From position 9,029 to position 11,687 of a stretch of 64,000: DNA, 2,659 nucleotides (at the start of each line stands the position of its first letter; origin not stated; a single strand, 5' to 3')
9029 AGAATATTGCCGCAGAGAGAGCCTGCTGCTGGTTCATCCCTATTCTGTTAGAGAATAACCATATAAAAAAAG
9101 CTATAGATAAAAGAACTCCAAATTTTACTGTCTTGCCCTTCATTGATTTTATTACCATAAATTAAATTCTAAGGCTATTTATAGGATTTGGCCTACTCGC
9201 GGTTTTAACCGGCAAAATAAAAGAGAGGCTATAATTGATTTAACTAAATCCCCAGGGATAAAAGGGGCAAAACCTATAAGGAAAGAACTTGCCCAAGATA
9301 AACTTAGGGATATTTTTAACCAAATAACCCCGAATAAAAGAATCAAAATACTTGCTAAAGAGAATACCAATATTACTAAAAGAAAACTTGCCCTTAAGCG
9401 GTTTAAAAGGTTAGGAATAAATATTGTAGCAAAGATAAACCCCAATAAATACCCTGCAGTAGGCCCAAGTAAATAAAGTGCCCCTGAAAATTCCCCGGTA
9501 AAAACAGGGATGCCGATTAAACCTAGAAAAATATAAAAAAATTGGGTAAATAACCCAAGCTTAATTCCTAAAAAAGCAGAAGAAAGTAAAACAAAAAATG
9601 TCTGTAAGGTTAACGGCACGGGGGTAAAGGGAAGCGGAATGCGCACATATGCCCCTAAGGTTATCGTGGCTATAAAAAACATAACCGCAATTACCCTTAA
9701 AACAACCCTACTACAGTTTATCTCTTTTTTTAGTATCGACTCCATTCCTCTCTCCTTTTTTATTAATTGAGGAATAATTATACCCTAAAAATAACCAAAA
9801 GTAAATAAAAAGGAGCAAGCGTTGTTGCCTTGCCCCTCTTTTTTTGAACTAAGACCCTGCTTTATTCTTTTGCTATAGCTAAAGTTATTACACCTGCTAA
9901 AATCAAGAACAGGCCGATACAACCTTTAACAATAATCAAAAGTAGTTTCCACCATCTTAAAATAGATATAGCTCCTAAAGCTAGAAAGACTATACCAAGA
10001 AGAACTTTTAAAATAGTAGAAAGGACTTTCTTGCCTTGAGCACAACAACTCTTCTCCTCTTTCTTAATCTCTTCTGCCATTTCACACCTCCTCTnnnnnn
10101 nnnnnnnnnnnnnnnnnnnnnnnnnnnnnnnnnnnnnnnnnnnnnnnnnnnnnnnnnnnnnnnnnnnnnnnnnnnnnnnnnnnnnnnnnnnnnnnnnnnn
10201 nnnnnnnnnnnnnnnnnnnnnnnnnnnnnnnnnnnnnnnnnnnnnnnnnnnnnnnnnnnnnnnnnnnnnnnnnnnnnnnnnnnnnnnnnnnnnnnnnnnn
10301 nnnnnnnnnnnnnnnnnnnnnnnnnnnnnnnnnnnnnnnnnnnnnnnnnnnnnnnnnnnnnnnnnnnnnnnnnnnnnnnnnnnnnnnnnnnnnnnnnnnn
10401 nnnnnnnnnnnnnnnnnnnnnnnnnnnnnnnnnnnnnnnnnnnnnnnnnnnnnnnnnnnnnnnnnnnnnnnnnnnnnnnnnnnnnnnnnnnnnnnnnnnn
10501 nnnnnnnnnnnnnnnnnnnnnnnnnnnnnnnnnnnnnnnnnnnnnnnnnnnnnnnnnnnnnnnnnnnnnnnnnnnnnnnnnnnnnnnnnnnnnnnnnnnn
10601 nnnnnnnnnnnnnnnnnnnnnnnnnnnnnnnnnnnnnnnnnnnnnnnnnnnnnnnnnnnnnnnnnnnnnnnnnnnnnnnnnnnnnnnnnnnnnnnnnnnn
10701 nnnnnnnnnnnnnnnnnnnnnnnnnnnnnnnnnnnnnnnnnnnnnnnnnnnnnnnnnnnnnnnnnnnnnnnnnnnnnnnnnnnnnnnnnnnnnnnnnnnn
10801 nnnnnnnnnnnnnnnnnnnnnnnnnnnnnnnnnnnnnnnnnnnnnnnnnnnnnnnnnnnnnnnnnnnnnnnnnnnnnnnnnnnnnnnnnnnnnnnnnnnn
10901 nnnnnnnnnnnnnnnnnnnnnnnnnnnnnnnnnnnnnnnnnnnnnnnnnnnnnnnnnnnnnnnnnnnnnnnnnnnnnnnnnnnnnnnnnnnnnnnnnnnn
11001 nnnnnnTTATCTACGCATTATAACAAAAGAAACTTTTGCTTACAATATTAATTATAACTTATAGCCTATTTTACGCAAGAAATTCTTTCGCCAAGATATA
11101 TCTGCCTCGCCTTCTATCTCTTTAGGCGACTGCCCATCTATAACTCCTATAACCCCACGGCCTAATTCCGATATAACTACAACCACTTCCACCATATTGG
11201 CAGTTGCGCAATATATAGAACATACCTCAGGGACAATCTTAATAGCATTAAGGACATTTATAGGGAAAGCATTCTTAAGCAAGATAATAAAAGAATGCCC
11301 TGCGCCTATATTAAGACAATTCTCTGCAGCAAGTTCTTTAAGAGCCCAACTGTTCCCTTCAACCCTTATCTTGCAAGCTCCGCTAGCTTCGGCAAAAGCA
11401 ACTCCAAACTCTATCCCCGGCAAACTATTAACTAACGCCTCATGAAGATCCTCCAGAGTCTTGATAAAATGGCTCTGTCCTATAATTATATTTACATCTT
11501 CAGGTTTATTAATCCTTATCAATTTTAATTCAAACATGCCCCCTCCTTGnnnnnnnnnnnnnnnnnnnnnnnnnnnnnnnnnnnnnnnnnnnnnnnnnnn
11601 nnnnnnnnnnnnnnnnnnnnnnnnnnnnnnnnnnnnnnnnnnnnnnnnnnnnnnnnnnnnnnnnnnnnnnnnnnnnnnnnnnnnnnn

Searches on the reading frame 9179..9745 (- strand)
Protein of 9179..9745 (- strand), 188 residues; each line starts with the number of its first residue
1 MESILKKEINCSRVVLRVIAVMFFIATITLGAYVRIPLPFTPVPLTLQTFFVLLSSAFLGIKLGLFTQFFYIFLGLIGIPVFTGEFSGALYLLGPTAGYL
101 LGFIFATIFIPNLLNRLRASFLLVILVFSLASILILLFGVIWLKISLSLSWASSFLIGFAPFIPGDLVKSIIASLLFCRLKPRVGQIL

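Call 56: search_protein_families(library=pfam, proteins=[window:9179-9745:-], max_evalue=0.0001)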
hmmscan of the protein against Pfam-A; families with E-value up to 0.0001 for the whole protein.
window:9179-9745:- (188 aa): 1 family
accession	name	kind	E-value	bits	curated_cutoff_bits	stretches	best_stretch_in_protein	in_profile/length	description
PF02632.19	BioY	-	8.7e-38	129.9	25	1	40-181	1-139/140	BioY family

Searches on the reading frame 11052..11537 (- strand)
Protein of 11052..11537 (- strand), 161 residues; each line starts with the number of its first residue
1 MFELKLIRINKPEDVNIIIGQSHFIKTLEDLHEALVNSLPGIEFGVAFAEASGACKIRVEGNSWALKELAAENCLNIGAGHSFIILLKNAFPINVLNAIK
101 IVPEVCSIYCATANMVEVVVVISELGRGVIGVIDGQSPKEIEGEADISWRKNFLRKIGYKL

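Call 57: search_protein_families(library=pfam, proteins=[window:11052-11537:-], max_evalue=0.0001)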
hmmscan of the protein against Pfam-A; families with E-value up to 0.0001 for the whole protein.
window:11052-11537:- (161 aa): 1 family
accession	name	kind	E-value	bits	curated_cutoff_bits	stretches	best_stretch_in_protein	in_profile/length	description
PF04008.19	Adenosine_kin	-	2.2e-71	239.1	25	1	7-160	1-154/154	Adenosine specific kinase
